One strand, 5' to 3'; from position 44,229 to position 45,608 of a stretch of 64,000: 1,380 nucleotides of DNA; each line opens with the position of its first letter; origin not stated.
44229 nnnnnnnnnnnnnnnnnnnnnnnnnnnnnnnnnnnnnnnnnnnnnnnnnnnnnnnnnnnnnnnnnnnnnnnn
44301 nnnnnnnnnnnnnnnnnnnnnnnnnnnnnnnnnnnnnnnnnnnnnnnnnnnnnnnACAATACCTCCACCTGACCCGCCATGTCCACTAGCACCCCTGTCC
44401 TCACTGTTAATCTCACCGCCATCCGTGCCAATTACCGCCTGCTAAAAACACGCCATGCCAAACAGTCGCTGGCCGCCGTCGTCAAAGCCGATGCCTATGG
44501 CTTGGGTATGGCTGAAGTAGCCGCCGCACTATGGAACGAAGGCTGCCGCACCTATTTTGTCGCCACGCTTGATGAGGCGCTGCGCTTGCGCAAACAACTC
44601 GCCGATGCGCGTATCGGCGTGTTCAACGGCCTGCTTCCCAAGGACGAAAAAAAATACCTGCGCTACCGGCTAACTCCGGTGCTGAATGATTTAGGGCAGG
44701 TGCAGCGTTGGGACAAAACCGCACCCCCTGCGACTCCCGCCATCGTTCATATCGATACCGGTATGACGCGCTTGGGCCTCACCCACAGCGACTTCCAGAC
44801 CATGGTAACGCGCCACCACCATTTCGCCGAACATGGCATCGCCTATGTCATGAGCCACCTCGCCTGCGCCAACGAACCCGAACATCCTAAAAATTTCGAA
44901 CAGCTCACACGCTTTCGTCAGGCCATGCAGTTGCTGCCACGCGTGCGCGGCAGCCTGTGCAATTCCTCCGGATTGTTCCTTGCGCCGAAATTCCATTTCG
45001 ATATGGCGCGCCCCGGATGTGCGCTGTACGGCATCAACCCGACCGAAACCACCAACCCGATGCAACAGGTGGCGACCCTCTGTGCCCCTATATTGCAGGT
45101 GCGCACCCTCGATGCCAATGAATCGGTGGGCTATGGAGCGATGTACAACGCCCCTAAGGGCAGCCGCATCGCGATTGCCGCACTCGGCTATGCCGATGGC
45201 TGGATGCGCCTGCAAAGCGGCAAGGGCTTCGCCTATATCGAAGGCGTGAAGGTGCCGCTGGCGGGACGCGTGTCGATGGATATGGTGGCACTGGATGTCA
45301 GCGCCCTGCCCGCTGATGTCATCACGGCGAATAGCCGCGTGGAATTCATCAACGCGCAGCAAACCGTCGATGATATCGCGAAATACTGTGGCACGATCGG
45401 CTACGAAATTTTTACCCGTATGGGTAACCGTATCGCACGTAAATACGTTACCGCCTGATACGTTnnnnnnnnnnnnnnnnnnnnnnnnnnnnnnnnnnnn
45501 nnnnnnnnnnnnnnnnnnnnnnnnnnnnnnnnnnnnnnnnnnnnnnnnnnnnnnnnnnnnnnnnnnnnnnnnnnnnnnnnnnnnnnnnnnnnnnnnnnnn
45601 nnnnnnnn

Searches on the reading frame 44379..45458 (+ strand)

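Call 63: search_protein_families(library=pfam, proteins=[window:44379-45458:+], max_evalue=0.00001)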
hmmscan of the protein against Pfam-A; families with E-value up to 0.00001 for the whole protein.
window:44379-45458:+ (359 aa): 2 families
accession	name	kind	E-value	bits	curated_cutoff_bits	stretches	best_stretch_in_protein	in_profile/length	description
PF01168.26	Ala_racemase_N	-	6.8e-60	202.9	24.1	1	10-221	1-220/220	Alanine racemase, N-terminal domain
PF00842.27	Ala_racemase_C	-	1.7e-34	118.6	25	1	231-356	1-127/127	Alanine racemase, C-terminal domain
